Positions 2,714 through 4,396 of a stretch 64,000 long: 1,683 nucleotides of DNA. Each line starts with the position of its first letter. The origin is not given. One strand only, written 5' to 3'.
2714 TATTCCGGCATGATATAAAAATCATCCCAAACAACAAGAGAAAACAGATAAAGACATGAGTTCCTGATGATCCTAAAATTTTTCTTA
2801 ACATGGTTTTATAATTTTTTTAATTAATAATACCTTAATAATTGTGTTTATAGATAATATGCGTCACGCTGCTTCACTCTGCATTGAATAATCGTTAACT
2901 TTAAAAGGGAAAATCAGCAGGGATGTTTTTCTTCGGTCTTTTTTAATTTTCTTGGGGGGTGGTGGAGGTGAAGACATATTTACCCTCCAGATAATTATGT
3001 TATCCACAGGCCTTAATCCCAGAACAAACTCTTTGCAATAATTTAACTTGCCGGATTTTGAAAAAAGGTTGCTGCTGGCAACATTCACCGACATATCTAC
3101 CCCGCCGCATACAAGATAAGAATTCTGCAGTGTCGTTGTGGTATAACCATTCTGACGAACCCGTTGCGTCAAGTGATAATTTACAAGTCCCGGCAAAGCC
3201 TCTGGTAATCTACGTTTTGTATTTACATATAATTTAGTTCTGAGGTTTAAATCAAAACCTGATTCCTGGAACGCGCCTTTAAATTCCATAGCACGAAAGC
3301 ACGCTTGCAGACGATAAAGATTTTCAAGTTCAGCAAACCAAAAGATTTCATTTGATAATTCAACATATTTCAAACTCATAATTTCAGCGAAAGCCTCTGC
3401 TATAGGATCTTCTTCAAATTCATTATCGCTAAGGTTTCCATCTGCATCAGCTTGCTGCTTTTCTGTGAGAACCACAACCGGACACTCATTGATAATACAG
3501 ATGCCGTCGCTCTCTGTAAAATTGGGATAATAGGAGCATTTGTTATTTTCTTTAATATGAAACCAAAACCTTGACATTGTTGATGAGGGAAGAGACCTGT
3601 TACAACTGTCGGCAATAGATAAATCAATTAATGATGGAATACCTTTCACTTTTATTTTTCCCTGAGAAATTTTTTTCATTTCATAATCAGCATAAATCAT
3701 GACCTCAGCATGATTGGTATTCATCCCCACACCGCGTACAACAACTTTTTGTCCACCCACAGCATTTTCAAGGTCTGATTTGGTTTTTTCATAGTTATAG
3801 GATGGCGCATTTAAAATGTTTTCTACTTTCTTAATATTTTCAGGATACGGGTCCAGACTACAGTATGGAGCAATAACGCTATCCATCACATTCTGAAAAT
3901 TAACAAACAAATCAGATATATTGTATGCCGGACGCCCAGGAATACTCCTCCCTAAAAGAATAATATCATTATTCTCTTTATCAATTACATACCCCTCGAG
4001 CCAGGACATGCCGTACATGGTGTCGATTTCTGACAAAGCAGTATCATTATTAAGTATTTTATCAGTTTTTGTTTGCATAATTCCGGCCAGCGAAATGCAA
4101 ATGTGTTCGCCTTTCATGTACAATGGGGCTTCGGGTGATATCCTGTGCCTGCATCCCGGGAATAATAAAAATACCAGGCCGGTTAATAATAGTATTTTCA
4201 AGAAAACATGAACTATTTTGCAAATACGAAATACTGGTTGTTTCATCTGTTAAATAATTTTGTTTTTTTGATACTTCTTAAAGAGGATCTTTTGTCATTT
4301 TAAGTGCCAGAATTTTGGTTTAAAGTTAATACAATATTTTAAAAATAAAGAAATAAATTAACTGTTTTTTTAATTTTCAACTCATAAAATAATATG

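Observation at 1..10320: Hsp70-like ATPase / TPR / paralogous lipoprotein operon divergent from a TPR-CHAT caspase-like protease: candidate uncharacterised envelope-linked conflict or proteostasis module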

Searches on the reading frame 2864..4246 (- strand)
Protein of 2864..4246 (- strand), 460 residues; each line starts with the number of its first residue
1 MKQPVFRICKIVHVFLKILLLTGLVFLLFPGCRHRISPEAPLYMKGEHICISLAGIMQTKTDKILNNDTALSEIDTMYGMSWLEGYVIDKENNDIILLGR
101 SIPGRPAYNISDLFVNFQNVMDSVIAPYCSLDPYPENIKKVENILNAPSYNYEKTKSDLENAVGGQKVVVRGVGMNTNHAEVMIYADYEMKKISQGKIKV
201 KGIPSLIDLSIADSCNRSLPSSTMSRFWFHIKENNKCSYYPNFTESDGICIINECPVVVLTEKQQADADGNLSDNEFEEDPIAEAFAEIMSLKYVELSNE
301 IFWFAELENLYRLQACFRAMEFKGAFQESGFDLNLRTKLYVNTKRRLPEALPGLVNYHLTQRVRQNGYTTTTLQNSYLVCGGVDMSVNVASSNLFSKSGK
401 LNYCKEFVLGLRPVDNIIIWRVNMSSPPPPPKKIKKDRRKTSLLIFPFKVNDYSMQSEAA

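Call 5: search_protein_families(library=pfam, proteins=[window:2864-4246:-], max_evalue=0.01)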
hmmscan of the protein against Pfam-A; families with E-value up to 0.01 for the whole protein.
window:2864-4246:- (460 aa): 1 family
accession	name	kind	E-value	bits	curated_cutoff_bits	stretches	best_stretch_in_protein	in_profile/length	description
PF07643.16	DUF1598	-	2.2e-10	41.1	25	1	129-198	1-75/84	Protein of unknown function (DUF1598)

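Call 6: search_protein_families(library=padloc, proteins=[window:2864-4246:-], max_evalue=0.01)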
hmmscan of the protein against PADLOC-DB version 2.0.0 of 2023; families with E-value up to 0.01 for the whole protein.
window:2864-4246:- (460 aa): 0 families

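Call 8: search_protein_families(library=ncbifam, proteins=[window:2864-4246:-], max_evalue=0.01)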
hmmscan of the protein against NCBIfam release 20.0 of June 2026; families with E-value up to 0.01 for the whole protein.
window:2864-4246:- (460 aa): 0 families

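Call 15: find_homologous_proteins(query=window:2864-4246:-, max_evalue=0.001)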
Query window:2864-4246:- (460 aa): 70 proteins with E <= 0.001 among 7360 candidates.
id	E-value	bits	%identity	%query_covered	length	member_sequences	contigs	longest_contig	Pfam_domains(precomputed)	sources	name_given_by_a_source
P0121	0.0e+0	1019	100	97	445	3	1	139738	PF07643.17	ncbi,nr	ncbi:MAG TPA: DUF1598 domain-containing protein [Bacteroidales bacterium]|nr:DUF1598 domain-containi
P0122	4.9e-113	396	47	92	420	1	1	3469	PF07643.17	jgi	jgi:hypothetical protein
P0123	1.1e-109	385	46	87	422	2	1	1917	PF07643.17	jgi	jgi:hypothetical protein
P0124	2.3e-109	384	46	89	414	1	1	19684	PF07643.17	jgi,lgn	-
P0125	9.8e-109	382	48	85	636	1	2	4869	PF07643.17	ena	-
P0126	1.5e-108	382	46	88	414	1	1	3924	PF07643.17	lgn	-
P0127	6.8e-108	380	45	88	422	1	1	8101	PF07643.17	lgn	-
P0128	2.9e-106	374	46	88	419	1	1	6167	PF07643.17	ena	-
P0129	4.5e-105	370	45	89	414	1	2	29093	PF07643.17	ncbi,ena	ncbi:MAG: DUF1598 domain-containing protein [Bacteroidota bacterium]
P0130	6.2e-105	370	45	86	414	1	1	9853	PF07643.17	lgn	-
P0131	1.3e-104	369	46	87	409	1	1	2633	PF07643.17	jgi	-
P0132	1.1e-103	366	45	85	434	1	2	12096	PF07643.17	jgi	jgi:hypothetical protein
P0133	2.4e-103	365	46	81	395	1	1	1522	PF07643.17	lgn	-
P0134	2.7e-103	364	45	88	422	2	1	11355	PF07643.17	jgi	jgi:hypothetical protein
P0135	4.7e-103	364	44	91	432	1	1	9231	PF07643.17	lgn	-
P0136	4.0e-102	361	43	89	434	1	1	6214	PF07643.17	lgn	-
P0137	5.6e-102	360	46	85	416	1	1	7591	PF07643.17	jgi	jgi:hypothetical protein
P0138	6.7e-102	360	46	83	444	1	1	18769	PF07643.17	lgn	-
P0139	2.8e-101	358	47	87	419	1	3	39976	PF07643.17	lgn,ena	-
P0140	2.0e-99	352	42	88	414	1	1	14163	PF07643.17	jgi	jgi:hypothetical protein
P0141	1.9e-96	342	44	89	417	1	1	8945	PF07643.17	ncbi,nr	ncbi:MAG: DUF1598 domain-containing protein [Saprospiraceae bacterium]|nr:DUF1598 domain-containing 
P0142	2.3e-96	342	46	77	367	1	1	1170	PF07643.17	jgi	jgi:hypothetical protein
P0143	5.9e-96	340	44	83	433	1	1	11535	PF07643.17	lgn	-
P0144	1.0e-94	336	43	90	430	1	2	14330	PF07643.17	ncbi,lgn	-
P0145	1.3e-94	336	46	82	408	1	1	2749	PF07643.17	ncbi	-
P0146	2.0e-94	335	42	88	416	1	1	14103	PF07643.17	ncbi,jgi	-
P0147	2.0e-93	332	44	87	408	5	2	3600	PF07643.17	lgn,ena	-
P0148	5.3e-93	330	51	66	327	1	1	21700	PF07643.17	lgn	-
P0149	2.9e-92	328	43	85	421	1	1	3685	PF07643.17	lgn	-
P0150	3.4e-91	325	41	86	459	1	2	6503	PF07643.17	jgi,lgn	-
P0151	6.4e-87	310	41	88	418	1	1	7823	PF07643.17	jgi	jgi:hypothetical protein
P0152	3.7e-85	305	41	86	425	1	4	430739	PF07643.17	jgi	jgi:hypothetical protein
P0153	8.9e-85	303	46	75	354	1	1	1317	PF07643.17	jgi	-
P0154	1.9e-84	302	44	77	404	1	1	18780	PF07643.17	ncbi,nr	ncbi:MAG: DUF1598 domain-containing protein [Saprospiraceae bacterium]|nr:DUF1598 domain-containing 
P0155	3.7e-84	301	39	88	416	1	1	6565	PF07643.17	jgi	jgi:hypothetical protein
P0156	1.1e-83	300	40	88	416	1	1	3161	PF07643.17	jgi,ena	-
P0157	1.1e-81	293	41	87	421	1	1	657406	PF07643.17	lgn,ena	-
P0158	1.8e-81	292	39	88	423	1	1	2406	PF07643.17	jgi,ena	-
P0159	2.0e-81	292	41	87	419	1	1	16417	PF07643.17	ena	-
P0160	7.4e-78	281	39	82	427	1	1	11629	PF07643.17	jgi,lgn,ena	-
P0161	2.5e-74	269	45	66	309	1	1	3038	PF07643.17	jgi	jgi:hypothetical protein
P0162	3.3e-68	249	44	57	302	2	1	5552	PF07643.17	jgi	jgi:hypothetical protein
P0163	8.9e-67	244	37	83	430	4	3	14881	PF07643.17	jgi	jgi:hypothetical protein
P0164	9.5e-67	244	48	53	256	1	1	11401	PF07643.17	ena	-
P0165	1.8e-66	243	38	82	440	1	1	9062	PF07643.17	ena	-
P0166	6.4e-64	235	37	83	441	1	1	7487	PF07643.17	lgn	-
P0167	1.2e-61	227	36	82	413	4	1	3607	PF07643.17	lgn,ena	-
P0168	1.5e-61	227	36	91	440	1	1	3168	PF07643.17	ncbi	-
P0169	1.3e-58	217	36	82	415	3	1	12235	PF07643.17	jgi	jgi:hypothetical protein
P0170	4.5e-56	209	36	82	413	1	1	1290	PF07643.17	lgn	-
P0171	7.0e-56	208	35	82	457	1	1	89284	PF07643.17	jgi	jgi:hypothetical protein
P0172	3.3e-55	206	36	83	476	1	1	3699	PF07643.17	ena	-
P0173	2.4e-53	200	35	76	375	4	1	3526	PF07643.17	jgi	jgi:hypothetical protein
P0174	9.2e-53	198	34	82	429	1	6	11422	PF07643.17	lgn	-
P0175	1.7e-52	197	35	76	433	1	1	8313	PF07643.17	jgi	jgi:hypothetical protein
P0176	1.5e-51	194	32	89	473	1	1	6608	PF07643.17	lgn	-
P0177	1.6e-51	194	34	78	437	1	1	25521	PF07643.17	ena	-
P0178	5.5e-51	192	35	80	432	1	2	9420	PF07643.17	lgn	-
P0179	1.6e-50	190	36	81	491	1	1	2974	PF07643.17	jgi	jgi:hypothetical protein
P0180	5.3e-50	189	36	78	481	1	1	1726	PF07643.17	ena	-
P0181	2.9e-49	186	35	77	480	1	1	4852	PF07643.17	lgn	-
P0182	1.7e-46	177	35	77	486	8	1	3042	PF07643.17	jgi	-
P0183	4.3e-43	166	32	76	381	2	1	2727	PF07643.17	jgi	-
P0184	6.4e-34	136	30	79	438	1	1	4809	PF07643.17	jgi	jgi:hypothetical protein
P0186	1.9e-26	111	30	76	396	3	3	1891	PF07643.17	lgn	-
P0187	7.6e-11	60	24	75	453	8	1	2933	PF07643.17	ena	-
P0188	9.8e-8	49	23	65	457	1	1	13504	PF07643.17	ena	-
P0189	1.2e-7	49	24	57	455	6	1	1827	PF07643.17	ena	-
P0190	5.0e-5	41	24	51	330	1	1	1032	PF07643.17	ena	-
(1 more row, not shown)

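Call 16: find_encoding_contigs(protein=P0152, flank=10000, max_places=2)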
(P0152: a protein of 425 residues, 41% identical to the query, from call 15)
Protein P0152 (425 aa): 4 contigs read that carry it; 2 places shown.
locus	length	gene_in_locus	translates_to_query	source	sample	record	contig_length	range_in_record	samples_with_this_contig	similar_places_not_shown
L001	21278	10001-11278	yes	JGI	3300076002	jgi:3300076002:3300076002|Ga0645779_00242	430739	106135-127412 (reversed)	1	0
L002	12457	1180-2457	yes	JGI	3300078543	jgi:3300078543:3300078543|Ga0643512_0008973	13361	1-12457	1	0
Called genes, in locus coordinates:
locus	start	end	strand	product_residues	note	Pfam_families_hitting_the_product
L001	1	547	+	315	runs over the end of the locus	-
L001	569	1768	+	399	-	-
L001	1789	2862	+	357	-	-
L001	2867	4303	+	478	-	-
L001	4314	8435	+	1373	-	PF07679:I-set (faint), PF13927:Ig_3 (faint), PF19081:Ig_7 (faint), PF19406:PKD_5 (weak), PF18962:Por_Secre_tail (weak)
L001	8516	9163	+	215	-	-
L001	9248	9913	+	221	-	-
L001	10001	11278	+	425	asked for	PF07643:DUF1598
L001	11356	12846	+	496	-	PF08817:YukD (weak), PF00899:ThiF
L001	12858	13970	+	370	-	PF01398:JAB, PF14464:Prok-JAB (weak)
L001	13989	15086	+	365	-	PF16697:Yop-YscD_cpl, PF00498:FHA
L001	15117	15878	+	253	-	PF12773:DZR (weak)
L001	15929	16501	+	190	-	PF14446:Prok-RING_1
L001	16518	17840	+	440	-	PF00179:UQ_con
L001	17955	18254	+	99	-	-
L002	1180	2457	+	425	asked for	PF07643:DUF1598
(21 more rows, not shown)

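Call 17: find_encoding_contigs(protein=P0157, flank=10000, max_places=2)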
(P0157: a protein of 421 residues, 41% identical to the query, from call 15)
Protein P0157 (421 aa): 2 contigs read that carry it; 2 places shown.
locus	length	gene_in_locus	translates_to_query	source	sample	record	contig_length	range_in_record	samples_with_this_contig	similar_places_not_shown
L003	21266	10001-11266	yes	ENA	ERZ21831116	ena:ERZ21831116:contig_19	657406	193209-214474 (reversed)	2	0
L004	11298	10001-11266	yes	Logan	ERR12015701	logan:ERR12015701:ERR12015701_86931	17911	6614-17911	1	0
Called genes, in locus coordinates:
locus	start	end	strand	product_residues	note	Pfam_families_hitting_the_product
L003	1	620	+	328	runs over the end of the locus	-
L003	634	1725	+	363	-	-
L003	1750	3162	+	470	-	-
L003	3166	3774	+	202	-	PF00691:OmpA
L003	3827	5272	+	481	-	PF07885:Ion_trans_2 (weak)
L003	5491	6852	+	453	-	PF07885:Ion_trans_2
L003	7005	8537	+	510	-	PF13181:TPR_8 (faint), PF00515:TPR_1 (weak), PF07719:TPR_2 (weak), PF13414:TPR_11 (weak)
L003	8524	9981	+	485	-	-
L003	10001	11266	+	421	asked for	PF07643:DUF1598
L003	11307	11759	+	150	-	-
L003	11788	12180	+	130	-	-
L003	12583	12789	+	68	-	PF13443:HTH_26, PF01381:HTH_3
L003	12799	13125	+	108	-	PF13657:Couple_hipA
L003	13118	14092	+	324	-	PF07804:HipA_C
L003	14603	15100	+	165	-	-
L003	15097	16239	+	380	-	PF20706:GT4-conflict, PF00534:Glycos_transf_1, PF13692:Glyco_trans_1_4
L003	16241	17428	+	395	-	PF22422:MGH1-like_GH (faint), PF06202:GDE_C, PF12899:Glyco_hydro_100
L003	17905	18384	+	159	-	PF00210:Ferritin, PF02915:Rubrerythrin (faint)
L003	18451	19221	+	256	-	PF00081:Sod_Fe_N, PF02777:Sod_Fe_C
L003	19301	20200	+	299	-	PF00561:Abhydrolase_1, PF12146:Hydrolase_4, PF12697:Abhydrolase_6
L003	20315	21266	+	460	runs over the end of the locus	-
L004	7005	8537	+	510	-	PF13181:TPR_8 (faint), PF00515:TPR_1 (weak), PF07719:TPR_2 (weak), PF13414:TPR_11 (weak)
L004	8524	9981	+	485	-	-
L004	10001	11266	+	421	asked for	PF07643:DUF1598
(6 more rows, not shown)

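Call 18: find_encoding_contigs(protein=P0129, flank=10000, max_places=2)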
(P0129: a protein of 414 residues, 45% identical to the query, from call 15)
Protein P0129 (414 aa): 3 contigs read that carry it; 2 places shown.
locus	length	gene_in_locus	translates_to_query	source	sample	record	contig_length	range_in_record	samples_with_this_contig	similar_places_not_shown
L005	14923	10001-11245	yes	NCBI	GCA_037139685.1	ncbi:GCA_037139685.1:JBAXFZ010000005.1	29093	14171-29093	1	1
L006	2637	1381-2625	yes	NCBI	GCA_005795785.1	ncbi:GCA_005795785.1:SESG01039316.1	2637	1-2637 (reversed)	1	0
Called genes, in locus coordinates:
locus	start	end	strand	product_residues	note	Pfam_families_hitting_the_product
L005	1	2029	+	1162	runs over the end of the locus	-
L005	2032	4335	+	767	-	-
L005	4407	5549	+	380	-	-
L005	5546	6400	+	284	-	-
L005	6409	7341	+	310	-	-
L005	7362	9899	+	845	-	PF08308:PEGA (faint)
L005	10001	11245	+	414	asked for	PF07643:DUF1598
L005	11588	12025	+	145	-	-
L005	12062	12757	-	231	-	PF13472:Lipase_GDSL_2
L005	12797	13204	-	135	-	PF21619:DUF6855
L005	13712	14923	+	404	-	?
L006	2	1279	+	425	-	?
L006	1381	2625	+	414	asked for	PF07643:DUF1598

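Call 21: find_related_loci(query=A1, collection=genome_contigs, flank=10000)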
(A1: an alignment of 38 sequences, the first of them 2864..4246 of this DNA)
Query A1 (460 aa) in genome_contigs; peptide patterns used: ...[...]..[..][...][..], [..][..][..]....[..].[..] (x = any residue, [..] = any of these).
130 stretches matched a pattern; 62 encode a relative of the query (tblastn E <= 1e-3); 62 distinct loci.
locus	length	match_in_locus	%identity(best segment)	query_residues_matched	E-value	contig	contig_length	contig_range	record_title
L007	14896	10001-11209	45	15-422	5e-110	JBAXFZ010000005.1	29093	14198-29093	MAG: Bacteroidota bacterium isolate ELA284 MAG284_5, whole genome shotgun sequence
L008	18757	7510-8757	44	16-423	1e-100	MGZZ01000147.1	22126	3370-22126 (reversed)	MAG: Ignavibacteria bacterium GWC2_36_12 gwc2_scaffold_5681, whole genome shotgun sequence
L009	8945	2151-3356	44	15-423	2e-93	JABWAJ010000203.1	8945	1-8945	MAG: Saprospiraceae bacterium isolate MAG_1 scaffold_9534, whole genome shotgun sequence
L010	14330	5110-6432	42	16-450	6e-89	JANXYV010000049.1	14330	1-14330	MAG: Prolixibacteraceae bacterium isolate GL140_4_metabat_115 GL140_4_k141_2313511, whole genome shotgun sequence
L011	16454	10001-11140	42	10-398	2e-82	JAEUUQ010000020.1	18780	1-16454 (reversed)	MAG: Saprospiraceae bacterium isolate new MAG-359 k141_3519815, whole genome shotgun sequence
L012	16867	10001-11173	37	41-423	4e-76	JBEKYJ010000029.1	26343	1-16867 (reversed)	MAG: Verrucomicrobiia bacterium isolate SPRUCE 672 SPRUCE_672_29, whole genome shotgun sequence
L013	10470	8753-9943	34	47-441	2e-68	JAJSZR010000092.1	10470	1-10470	MAG: Deltaproteobacteria bacterium isolate NA091R45FWG174 FWG174_SeepSRB2_contig092_0010470bp, whole genome shotgun sequ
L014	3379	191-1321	34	40-420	7e-65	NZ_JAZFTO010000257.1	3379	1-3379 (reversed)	MAG: Candidatus Desulfatibia sp. isolate BS2bin.35 BS2bin.35_257, whole genome shotgun sequence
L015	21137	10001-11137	34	47-422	5e-64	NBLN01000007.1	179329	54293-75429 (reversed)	MAG: Desulfobacteraceae bacterium 4572_130 ex4572_130_scaffold_37, whole genome shotgun sequence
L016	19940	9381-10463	35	74-426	2e-63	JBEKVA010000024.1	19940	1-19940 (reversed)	MAG: Spirochaetia bacterium isolate SPRUCE 594 SPRUCE_594_24, whole genome shotgun sequence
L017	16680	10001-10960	38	74-389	5e-63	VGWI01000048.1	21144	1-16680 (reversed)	MAG: Lentisphaerae bacterium isolate K_DeepCast_250m_m2_056 K_DeepCast_250m_m2_056_Ga0194125_10004725, whole genome shot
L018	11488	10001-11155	34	47-426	7e-63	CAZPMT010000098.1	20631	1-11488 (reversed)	MAG TPA_asm: uncultured Nitrospiraceae bacterium isolate SRP302447_co3_797 genome assembly, contig: NODE_7169_length_206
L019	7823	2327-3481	34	46-422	2e-62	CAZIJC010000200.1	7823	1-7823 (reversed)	MAG TPA_asm: uncultured Anaerolineales bacterium isolate SRP068000_co4_80 genome assembly, contig: NODE_16415_length_782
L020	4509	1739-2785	33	60-423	1e-61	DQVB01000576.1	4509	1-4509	MAG TPA_asm: Planctomycetota bacterium isolate SZUA-1497 k95_16582, whole genome shotgun sequence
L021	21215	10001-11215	36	16-414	4e-60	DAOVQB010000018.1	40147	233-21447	MAG TPA_asm: Candidatus Eisenbacteria bacterium isolate CSMAG_1564 CSMAG_1564_k141_1657869_length_40147_cov_19.0000, who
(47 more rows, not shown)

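Call 30: predict_structure(alignment_id=A1)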
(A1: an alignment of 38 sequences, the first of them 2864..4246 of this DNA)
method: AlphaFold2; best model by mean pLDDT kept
length: 460 residues; sequences in the alignment: 38
mean_pLDDT: 84.9   pTM: 0.82
mean pLDDT of the five models: 84.9, 84.8, 84.1, 84.0, 83.7
residues with pLDDT >= 90: 292; 70-90: 79; 50-70: 53; < 50: 36
segments of 3 or more residues with pLDDT < 50: 1-3, 33-41, 440-460
pLDDT, mean of each block of 10 residues (from residue 1): 48 73 71 46 82 94 78 90 98 98 96 93 89 96 85 89 95 94 98 96 94 73 91 94 96 97 95 93 96 97 98 98 98 85 84 83 62 82 96 90 93 94 77 55 41 36
secondary structure, 60 per line:
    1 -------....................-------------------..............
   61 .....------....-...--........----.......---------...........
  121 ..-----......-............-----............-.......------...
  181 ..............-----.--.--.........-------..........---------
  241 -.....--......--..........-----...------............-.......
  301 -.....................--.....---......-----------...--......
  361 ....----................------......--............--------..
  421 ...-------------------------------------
elements in order: H8-27 E47-52 H53-65 H72-75 E82-89 E94-100 H110-122 E128-133 H135-146 H152-163 E165-171 H178-194 H206-214 E222-231 E242-246 E249-254 E257-266 E272-274 H281-292 H294-300 H302-322 H325-329 H333-338 E350-352 E355-364 E369-384 E394-396 H399-410 E419-423

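Call 33: find_encoding_contigs(protein=P0139, flank=10000, max_places=1)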
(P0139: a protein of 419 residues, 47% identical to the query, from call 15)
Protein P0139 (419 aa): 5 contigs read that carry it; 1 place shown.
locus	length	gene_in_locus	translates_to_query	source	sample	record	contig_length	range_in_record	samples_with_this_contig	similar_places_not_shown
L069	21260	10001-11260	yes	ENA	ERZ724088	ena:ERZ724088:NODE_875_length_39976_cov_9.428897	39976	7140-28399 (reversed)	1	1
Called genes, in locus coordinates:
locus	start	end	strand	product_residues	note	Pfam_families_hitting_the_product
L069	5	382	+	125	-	PF18291:HU-HIG, PF00216:Bac_DNA_binding (faint)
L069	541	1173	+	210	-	-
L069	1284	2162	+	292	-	-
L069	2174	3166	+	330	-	-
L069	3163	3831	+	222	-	-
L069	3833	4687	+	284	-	-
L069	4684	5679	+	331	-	-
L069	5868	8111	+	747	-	PF00041:fn3 (faint), PF10179:NDNF (faint), PF16974:NAR2 (faint)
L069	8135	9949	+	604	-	PF00041:fn3 (faint), PF19190:BACON_2, PF13004:BACON, PF19190:BACON_2, PF13004:BACON, PF13385:Laminin_G_3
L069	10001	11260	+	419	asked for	PF07643:DUF1598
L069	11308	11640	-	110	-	PF05534:HicB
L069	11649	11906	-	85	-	PF07927:HicA_toxin (faint)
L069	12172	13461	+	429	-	PF00860:Xan_ur_permease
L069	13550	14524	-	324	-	PF06439:3keto-disac_hyd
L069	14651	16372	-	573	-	PF01368:DHH, PF02272:DHHA1, PF17768:RecJ_OB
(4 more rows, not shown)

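Call 34: find_encoding_contigs(protein=P0171, flank=10000, max_places=1)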
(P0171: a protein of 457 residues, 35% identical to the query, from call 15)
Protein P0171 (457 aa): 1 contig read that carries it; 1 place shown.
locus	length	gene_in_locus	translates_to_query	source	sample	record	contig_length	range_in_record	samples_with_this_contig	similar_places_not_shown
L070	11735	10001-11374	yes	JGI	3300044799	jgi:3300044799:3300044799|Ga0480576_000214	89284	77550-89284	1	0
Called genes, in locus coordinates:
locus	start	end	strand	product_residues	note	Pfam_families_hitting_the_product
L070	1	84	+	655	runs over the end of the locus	PF02687:FtsX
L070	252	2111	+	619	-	PF03781:FGE-sulfatase, PF02517:Rce1-like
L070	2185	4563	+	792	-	PF02861:Clp_N, PF13401:AAA_22 (faint), PF00158:Sigma54_activat (faint), PF13191:AAA_16 (weak), PF00004:AAA (weak), PF17871:AAA_lid_9, PF07724:AAA_2, PF07728:AAA_5 (weak), +1 more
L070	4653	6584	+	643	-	PF00069:Pkinase, PF07714:PK_Tyr_Ser-Thr, PF00515:TPR_1 (weak), PF00515:TPR_1 (weak), PF13432:TPR_16 (weak), PF00515:TPR_1 (weak), PF14559:TPR_19, PF00515:TPR_1 (weak), +20 more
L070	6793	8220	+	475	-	PF13432:TPR_16 (faint), PF00515:TPR_1 (faint), PF07719:TPR_2 (faint), PF13414:TPR_11 (faint), PF13424:TPR_12 (faint), PF13431:TPR_17 (faint), PF13371:TPR_9 (weak)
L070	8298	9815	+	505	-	-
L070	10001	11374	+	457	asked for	PF07643:DUF1598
